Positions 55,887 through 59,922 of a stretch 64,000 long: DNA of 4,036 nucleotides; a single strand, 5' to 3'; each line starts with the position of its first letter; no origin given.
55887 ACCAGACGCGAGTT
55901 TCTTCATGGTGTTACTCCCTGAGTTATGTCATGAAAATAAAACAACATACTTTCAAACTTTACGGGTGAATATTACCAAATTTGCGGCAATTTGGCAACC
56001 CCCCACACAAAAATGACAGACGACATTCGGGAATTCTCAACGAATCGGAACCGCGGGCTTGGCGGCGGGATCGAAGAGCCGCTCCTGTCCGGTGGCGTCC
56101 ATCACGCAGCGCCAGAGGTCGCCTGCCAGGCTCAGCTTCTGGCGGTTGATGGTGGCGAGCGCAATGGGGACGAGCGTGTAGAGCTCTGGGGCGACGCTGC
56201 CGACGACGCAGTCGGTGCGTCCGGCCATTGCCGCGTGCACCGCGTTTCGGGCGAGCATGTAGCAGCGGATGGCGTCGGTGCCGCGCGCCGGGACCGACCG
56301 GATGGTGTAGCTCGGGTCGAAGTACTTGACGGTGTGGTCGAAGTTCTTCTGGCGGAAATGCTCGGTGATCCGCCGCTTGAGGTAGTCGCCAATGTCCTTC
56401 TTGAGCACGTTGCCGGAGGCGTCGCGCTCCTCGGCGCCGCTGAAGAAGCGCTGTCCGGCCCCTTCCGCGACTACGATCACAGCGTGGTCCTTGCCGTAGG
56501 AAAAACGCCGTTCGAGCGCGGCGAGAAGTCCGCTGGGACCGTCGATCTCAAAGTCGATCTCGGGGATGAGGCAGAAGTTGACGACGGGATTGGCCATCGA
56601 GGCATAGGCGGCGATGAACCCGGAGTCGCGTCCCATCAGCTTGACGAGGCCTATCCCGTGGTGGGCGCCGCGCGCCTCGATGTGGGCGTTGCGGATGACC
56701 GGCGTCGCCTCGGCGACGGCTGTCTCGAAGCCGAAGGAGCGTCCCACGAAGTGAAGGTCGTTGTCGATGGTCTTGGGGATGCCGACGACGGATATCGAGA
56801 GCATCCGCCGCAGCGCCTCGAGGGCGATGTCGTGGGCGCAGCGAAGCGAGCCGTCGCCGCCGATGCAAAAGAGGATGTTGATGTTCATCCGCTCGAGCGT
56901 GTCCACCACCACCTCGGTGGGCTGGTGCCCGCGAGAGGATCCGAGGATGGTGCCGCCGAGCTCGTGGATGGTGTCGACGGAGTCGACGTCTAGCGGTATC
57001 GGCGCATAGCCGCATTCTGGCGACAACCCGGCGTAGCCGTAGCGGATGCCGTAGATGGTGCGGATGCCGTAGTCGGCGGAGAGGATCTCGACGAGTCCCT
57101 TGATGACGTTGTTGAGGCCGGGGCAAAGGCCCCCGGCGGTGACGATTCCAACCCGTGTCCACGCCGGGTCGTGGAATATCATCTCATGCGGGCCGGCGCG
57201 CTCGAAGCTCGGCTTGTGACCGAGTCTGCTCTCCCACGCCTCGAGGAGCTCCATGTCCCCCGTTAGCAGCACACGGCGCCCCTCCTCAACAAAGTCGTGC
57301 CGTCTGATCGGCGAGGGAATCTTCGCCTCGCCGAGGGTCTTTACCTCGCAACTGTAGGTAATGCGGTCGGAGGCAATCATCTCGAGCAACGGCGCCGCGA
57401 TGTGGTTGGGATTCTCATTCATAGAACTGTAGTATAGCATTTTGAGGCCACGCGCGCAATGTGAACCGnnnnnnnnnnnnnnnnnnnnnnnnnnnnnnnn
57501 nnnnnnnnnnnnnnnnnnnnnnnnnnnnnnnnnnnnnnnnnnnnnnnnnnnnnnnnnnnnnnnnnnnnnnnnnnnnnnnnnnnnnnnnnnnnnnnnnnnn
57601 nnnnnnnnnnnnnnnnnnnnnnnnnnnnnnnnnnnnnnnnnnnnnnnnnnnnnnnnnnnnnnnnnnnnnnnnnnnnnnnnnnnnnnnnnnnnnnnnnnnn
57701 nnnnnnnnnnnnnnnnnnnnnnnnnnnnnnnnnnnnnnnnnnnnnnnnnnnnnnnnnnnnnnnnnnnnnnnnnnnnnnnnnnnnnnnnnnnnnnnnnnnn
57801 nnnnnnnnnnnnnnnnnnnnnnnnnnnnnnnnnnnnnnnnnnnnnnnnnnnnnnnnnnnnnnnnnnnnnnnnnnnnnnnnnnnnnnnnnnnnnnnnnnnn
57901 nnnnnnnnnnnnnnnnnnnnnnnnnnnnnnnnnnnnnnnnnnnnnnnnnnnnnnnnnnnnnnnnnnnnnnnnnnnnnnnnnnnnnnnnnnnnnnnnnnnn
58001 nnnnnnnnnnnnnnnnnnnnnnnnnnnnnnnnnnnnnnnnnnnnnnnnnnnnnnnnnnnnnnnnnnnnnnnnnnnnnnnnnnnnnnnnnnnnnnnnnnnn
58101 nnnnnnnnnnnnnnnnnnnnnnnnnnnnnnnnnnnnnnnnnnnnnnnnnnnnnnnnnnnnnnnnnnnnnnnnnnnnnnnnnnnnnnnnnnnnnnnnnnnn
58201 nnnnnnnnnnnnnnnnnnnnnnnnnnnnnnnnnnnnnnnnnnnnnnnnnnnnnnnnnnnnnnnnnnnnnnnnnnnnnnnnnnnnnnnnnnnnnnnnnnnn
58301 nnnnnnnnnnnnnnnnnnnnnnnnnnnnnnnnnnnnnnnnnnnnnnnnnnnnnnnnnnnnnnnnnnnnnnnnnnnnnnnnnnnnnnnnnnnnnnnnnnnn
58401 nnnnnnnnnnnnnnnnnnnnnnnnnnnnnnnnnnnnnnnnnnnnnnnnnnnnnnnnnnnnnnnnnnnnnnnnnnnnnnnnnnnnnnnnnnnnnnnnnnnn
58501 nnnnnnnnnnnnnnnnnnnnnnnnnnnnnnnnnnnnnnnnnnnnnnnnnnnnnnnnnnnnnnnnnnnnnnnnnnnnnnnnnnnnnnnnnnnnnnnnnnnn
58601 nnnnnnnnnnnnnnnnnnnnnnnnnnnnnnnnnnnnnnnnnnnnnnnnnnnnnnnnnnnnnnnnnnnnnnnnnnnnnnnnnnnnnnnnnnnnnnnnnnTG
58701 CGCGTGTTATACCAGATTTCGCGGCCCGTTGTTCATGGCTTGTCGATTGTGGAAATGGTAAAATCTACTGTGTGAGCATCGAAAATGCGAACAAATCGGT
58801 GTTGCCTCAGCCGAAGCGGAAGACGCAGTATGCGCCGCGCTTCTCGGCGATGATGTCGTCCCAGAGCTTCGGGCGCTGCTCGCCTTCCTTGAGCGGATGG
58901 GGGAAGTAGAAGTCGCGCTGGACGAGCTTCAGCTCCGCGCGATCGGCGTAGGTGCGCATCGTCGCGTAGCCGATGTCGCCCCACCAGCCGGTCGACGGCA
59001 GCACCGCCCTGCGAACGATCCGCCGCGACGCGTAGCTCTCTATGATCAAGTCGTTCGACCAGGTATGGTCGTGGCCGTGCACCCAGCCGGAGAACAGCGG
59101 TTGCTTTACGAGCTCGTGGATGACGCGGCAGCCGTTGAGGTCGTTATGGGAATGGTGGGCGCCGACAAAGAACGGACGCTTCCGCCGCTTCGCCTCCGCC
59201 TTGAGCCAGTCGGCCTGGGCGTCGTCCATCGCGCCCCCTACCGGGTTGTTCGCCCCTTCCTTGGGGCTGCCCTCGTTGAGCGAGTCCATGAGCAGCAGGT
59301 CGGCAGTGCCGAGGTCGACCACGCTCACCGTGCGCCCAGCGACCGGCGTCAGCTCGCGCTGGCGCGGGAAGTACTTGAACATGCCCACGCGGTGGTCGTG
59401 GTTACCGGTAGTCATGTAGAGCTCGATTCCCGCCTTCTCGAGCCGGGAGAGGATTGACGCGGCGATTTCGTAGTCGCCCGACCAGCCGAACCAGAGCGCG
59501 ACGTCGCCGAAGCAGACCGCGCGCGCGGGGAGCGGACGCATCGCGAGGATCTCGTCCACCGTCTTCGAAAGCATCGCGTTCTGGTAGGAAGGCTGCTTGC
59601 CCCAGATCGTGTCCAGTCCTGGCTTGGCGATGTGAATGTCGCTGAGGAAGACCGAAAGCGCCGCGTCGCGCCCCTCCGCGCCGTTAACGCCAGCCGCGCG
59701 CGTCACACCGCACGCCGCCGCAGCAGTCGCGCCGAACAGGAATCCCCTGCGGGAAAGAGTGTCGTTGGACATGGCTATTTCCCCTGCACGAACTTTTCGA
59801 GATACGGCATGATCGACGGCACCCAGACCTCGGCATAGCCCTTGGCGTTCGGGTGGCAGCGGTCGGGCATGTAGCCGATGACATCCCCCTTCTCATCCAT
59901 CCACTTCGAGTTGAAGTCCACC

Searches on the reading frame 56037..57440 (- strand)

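Call 92: search_protein_families(library=pfam, proteins=[window:56037-57440:-], max_evalue=0.0001)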
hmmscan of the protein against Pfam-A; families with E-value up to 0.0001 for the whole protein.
window:56037-57440:- (467 aa): 1 family
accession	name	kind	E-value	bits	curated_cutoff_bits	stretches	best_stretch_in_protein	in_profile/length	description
PF00365.25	PFK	-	4e-58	197.4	30.9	1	96-403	1-276/277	Phosphofructokinase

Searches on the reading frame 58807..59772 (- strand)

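Call 92: search_protein_families(library=pfam, proteins=[window:58807-59772:-], max_evalue=0.0001)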
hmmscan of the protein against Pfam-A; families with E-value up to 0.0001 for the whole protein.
window:58807-59772:- (321 aa): 1 family
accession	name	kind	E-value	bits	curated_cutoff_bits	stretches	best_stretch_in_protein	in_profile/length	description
PF00149.33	Metallophos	-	2.1e-07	32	21.5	1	41-237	4-190/191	Calcineurin-like phosphoesterase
